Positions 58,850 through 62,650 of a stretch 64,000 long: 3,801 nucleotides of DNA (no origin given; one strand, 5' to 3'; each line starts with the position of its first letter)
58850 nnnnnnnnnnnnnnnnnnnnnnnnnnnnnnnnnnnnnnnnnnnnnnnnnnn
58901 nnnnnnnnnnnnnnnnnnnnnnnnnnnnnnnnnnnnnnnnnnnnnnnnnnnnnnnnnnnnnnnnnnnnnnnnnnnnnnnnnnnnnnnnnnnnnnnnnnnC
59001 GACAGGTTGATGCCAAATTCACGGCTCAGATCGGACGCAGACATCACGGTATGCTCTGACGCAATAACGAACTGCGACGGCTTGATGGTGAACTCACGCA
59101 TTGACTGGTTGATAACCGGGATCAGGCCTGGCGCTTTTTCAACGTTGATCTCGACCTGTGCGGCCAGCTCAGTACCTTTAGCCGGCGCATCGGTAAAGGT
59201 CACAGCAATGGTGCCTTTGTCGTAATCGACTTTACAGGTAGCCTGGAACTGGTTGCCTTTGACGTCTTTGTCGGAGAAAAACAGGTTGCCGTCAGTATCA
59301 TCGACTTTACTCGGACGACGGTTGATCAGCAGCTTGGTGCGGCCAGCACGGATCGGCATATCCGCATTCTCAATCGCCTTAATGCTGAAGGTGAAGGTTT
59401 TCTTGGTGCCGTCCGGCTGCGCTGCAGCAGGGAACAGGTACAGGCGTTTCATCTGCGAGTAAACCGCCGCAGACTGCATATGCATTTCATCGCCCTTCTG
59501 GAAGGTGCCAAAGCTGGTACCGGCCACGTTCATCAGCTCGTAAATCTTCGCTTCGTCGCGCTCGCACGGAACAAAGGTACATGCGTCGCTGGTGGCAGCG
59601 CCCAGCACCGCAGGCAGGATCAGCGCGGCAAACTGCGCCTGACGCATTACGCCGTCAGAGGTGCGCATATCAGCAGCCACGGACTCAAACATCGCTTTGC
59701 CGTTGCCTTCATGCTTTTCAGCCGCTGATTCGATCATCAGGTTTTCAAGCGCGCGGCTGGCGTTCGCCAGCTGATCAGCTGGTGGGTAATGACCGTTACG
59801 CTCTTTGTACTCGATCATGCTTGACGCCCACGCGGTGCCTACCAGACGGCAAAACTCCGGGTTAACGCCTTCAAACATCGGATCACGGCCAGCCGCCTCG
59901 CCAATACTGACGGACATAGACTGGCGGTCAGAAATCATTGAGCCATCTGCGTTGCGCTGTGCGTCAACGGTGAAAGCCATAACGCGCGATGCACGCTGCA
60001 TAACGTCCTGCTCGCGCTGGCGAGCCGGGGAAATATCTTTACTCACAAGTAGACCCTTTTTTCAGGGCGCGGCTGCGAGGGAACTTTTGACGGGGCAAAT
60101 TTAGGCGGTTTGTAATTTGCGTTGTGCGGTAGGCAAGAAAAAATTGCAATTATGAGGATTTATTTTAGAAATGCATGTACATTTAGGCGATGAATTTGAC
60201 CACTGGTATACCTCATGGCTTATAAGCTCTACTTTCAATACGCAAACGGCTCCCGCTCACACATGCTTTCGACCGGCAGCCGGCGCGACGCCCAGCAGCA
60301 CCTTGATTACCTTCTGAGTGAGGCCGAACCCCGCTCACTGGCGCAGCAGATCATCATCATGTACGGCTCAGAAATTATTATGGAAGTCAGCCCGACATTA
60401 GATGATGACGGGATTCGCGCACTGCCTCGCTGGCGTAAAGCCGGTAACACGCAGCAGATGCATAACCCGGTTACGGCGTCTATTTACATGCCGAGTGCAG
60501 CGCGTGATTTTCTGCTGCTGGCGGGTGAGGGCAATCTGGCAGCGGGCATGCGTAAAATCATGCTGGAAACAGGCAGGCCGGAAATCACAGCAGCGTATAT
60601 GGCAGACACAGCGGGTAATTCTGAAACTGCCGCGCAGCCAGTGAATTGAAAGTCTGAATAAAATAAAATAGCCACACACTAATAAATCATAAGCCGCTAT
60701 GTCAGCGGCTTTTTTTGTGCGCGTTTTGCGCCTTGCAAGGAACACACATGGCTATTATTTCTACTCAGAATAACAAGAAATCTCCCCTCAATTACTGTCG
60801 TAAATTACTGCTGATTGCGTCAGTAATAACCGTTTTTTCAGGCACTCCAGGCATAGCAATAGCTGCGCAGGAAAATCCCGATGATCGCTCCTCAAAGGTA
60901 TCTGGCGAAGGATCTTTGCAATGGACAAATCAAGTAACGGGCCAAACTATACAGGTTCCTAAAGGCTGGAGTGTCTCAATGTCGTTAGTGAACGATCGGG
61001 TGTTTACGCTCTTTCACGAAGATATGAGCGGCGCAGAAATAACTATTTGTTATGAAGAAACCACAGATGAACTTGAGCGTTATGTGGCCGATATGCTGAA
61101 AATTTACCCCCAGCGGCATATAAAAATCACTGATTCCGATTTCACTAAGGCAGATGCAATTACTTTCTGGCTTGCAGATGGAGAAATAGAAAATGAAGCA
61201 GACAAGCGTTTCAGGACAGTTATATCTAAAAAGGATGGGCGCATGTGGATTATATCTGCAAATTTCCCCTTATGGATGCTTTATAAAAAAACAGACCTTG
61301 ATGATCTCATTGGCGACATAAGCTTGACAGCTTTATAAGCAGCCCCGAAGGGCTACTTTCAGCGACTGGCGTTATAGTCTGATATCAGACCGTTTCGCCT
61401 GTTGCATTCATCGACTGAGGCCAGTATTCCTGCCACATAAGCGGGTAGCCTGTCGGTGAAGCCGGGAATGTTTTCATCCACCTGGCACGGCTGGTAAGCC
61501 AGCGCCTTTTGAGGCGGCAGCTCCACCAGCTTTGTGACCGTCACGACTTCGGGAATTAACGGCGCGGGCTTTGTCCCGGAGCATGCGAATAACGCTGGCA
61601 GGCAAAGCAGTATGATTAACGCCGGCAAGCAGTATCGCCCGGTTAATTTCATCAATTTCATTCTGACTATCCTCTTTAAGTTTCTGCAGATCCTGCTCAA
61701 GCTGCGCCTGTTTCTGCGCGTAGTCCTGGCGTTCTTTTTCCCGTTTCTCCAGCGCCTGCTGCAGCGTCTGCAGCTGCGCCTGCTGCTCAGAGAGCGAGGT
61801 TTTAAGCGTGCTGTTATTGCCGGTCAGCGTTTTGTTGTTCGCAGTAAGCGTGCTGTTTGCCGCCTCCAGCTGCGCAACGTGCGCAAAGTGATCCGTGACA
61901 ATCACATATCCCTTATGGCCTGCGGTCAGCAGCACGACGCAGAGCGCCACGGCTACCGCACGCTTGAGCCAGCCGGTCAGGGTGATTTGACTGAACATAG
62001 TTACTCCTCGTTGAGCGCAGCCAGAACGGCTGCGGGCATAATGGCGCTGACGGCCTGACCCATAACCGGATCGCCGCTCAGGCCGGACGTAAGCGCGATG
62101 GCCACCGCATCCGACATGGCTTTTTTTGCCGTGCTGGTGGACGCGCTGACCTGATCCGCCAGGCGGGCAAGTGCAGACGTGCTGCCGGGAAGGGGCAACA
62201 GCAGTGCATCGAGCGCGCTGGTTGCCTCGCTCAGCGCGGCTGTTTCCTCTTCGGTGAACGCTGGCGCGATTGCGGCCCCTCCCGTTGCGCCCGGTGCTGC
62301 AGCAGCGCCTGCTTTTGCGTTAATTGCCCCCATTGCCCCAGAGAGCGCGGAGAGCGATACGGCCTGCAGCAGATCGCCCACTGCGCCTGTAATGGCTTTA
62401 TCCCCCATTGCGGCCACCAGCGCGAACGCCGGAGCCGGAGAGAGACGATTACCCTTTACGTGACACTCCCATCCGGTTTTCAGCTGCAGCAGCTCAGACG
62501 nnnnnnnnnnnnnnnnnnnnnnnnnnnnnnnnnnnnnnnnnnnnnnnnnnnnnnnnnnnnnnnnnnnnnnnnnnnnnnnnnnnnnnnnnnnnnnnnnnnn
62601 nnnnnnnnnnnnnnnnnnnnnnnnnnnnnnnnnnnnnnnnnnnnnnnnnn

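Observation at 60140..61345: Plus-strand AT-rich insert (moron) inside the late structural module encoding a secreted protein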

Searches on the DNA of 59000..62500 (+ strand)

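Call 4: search_dna_similar(query=window:59000-62500:+, collection=phages, mode=near, max_rows=25)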
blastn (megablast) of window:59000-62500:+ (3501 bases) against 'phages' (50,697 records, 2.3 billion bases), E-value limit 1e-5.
No match.

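Call 91: search_rna_families(source=window, start=59900, end=61500, threshold=evalue, max_evalue=1)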
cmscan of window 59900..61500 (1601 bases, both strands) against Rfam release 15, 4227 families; matches with E-value up to 1: 2.
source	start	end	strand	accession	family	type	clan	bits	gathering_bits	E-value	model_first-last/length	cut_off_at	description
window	60691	60759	-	RF02236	asX2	Gene; sRNA;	-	23.9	70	0.058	1-87/87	no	Xanthomonas sRNA asX2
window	60658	60715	+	RF02057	STnc40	Gene; sRNA;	-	21.7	45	0.82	1-70/70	no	Salmonella enterica sRNA STnc40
